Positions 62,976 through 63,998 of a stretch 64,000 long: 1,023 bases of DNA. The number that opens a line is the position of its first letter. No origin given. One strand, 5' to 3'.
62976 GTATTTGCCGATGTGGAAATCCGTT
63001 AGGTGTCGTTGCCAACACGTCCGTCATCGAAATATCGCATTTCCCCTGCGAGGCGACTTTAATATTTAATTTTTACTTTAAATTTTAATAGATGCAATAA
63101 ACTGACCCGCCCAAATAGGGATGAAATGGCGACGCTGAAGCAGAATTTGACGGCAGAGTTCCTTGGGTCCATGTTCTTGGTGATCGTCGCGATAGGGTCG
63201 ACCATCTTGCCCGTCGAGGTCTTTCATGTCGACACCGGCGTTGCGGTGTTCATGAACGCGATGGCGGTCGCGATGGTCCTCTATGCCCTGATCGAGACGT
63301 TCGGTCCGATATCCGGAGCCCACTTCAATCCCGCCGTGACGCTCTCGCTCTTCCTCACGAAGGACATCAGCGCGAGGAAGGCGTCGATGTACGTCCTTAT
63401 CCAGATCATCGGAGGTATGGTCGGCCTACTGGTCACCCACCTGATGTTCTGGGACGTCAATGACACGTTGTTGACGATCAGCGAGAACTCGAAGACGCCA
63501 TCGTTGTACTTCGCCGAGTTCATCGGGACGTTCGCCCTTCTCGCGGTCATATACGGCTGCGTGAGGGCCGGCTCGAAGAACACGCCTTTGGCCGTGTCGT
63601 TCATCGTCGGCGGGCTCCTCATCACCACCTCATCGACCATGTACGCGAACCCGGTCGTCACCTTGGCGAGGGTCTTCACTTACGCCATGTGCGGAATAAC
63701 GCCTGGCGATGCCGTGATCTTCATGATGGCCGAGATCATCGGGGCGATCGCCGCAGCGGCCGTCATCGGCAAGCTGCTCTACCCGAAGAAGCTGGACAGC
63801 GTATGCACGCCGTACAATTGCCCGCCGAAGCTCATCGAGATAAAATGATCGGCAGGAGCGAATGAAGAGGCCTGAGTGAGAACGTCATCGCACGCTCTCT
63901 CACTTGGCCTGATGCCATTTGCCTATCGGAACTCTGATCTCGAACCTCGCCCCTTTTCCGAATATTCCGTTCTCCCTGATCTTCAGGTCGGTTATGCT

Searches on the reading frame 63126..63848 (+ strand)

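Call 27: search_protein_families(library=pfam, proteins=[window:63126-63848:+], max_evalue=0.0001)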
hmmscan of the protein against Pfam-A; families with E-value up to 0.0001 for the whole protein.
window:63126-63848:+ (240 aa): 1 family
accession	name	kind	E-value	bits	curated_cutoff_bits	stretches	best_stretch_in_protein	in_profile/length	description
PF00230.25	MIP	-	6.5e-30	105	25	1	4-162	7-172/222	Major intrinsic protein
